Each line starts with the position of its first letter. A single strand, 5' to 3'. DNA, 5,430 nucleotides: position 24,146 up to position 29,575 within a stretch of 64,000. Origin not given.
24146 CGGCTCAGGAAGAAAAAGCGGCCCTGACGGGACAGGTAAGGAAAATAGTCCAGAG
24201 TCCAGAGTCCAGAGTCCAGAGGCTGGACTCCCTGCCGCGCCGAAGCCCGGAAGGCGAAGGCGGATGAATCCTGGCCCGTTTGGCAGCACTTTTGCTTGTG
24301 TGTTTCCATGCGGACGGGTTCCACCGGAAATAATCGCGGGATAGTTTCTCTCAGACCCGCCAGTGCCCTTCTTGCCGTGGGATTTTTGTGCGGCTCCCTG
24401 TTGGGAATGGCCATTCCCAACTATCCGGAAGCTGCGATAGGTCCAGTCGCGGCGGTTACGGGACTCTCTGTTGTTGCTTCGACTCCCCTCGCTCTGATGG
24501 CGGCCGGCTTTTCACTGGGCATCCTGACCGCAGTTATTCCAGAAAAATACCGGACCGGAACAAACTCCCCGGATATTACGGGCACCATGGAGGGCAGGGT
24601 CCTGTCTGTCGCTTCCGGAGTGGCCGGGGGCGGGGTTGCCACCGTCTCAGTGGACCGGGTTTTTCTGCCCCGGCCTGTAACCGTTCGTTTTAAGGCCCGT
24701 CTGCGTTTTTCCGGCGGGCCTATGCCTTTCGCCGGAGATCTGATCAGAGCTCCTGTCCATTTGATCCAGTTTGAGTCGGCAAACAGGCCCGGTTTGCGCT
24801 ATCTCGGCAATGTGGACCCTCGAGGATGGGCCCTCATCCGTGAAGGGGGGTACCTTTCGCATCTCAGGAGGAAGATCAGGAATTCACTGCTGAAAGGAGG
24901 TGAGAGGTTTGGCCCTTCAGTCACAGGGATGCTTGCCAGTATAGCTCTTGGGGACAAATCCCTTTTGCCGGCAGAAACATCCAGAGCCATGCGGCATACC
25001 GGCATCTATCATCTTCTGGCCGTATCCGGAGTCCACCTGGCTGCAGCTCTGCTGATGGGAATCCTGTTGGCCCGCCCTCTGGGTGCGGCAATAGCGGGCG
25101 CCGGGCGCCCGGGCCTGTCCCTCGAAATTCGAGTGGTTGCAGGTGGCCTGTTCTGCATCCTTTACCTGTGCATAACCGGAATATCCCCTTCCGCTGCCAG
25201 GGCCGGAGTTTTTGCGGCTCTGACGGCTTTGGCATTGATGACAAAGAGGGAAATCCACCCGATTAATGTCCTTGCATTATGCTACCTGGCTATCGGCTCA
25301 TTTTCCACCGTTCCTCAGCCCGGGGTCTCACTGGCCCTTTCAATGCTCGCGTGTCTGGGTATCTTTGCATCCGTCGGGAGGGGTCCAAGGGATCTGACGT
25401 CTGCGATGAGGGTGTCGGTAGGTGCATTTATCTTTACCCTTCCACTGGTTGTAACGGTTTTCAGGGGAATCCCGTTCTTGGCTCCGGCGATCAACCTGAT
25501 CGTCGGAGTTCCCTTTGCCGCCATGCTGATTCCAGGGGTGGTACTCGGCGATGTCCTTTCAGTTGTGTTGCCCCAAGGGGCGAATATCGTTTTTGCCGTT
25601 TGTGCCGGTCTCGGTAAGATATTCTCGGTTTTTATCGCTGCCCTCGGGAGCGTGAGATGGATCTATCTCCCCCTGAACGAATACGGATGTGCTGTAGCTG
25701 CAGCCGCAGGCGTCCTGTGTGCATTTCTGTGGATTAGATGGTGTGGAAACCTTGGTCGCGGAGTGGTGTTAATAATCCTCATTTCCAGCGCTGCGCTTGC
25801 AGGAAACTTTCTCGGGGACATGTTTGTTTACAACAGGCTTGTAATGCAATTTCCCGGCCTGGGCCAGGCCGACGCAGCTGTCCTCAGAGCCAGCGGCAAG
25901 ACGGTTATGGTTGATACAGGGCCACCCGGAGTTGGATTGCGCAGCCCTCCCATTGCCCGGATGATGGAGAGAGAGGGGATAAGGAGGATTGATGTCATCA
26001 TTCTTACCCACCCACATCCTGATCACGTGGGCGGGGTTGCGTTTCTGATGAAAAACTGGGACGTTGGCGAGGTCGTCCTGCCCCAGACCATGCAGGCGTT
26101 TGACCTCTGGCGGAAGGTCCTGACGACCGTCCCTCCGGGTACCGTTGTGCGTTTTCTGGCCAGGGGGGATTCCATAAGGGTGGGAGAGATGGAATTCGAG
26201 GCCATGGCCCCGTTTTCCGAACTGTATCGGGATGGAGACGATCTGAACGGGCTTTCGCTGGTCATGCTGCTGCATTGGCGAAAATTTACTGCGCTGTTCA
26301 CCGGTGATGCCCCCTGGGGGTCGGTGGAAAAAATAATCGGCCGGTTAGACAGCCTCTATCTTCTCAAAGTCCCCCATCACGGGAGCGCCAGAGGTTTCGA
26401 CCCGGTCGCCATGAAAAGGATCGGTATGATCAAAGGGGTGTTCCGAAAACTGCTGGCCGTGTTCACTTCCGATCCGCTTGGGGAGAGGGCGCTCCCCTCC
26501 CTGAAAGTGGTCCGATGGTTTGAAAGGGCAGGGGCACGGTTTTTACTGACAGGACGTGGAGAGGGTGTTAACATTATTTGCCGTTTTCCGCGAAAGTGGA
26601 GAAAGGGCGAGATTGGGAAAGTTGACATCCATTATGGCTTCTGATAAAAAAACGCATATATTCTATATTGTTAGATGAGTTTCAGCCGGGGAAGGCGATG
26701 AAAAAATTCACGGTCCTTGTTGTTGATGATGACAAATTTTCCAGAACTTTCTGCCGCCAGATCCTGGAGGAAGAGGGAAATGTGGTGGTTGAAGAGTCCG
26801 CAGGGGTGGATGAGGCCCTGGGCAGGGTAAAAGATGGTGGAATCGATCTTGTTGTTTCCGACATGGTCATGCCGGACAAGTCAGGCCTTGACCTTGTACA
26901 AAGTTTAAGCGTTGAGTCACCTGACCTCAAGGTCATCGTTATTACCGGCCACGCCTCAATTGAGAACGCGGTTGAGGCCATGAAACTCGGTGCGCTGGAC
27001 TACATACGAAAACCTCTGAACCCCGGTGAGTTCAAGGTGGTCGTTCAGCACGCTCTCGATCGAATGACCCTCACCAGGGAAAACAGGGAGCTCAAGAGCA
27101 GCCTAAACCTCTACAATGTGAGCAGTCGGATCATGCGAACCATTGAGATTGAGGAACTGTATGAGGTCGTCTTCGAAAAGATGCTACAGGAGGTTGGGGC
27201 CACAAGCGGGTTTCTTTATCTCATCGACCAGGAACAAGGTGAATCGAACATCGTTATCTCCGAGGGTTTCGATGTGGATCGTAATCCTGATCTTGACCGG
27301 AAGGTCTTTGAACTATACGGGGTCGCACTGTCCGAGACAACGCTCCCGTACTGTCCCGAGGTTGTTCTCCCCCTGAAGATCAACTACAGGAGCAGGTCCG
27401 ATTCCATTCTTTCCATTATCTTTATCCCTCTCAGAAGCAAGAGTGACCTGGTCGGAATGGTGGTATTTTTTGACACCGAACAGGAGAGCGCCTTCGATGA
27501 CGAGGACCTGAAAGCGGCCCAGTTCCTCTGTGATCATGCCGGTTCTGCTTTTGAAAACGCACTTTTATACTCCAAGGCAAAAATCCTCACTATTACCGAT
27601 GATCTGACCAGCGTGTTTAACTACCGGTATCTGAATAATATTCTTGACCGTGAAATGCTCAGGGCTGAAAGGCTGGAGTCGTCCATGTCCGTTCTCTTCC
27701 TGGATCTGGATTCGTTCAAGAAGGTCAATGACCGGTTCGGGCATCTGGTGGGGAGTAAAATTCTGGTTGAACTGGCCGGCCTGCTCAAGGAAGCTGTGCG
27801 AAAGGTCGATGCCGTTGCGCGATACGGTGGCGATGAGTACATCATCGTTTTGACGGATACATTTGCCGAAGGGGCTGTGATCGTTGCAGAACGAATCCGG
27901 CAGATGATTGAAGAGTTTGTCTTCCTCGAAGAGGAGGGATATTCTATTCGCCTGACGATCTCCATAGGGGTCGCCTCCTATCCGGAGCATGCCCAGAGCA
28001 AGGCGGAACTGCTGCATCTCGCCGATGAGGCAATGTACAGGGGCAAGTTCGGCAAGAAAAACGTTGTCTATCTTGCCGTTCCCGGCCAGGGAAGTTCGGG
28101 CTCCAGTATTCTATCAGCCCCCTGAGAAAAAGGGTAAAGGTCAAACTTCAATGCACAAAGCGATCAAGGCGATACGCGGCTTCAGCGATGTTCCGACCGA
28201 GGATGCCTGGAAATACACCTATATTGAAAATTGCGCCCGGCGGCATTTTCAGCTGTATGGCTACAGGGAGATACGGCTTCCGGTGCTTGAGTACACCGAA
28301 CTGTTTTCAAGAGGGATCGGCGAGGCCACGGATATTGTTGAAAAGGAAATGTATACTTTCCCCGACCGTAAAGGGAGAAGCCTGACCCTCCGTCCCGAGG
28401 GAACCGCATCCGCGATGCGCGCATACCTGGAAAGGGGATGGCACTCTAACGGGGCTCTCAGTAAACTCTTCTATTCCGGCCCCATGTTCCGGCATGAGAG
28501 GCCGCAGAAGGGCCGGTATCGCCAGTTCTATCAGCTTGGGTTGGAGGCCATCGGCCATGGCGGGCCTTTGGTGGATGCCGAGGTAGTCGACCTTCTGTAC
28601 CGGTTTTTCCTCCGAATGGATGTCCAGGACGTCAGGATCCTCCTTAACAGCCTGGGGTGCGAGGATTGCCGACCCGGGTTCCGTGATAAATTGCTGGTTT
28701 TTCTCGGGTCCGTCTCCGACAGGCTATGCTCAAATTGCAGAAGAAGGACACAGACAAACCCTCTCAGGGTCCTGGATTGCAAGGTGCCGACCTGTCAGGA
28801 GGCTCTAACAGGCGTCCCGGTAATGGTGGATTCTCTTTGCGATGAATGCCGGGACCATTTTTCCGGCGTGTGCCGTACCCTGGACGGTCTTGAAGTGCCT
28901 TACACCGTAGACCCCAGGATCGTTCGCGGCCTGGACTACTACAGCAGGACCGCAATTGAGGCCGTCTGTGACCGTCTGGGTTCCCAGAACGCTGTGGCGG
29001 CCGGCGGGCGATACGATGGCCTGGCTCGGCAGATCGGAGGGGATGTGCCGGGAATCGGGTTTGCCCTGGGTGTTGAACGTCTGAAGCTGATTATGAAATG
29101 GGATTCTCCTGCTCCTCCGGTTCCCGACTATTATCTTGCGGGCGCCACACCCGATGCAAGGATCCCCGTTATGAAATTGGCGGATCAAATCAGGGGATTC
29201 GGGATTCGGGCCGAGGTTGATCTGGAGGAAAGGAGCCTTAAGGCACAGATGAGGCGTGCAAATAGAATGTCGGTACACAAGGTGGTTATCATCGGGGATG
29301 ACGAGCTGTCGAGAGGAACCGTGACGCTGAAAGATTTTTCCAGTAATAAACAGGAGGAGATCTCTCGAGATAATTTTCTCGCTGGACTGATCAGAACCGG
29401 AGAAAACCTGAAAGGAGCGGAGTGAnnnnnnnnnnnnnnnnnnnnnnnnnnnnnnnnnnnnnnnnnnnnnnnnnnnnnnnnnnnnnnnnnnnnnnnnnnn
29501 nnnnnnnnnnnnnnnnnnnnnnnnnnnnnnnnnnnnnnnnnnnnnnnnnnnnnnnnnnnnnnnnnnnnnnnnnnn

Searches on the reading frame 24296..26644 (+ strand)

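Call 24: search_protein_families(library=pfam, max_evalue=1e-10, proteins=[window:24296-26644:+])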
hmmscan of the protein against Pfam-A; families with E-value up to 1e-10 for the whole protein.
window:24296-26644:+ (782 aa): 2 families
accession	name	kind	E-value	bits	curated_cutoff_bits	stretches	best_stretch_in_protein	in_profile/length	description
PF03772.21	Competence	-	4.2e-35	121.9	23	1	217-481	2-268/270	Competence protein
PF00753.33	Lactamase_B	-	1.7e-15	57.9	22.7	1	521-671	2-149/196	Metallo-beta-lactamase superfamily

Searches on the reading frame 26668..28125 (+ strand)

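Call 25: search_protein_families(library=pfam, max_evalue=1e-10, proteins=[window:26668-28125:+])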
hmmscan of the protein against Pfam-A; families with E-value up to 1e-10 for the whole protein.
window:26668-28125:+ (485 aa): 2 families
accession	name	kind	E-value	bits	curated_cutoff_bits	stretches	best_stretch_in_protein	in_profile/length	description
PF00990.26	GGDEF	-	1.3e-41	142.5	23.8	1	309-465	2-160/161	Diguanylate cyclase, GGDEF domain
PF00072.30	Response_reg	-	3.2e-27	95.3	30.2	1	16-124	1-108/111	Response regulator receiver domain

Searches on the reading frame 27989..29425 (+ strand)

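Call 25: search_protein_families(library=pfam, max_evalue=1e-10, proteins=[window:27989-29425:+])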
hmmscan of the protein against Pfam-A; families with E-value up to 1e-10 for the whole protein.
window:27989-29425:+ (478 aa): 3 families
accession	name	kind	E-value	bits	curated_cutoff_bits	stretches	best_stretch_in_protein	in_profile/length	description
PF13393.11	tRNA-synt_His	-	6.4e-45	154.1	25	1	64-365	1-308/308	Histidyl-tRNA synthetase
PF03129.25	HGTP_anticodon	-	3.8e-15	56.3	21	1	395-467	19-91/94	Anticodon binding domain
PF00587.30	tRNA-synt_2b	-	5.3e-13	49.9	29.3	1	122-364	1-170/179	tRNA synthetase class II core domain (G, H, P, S and T)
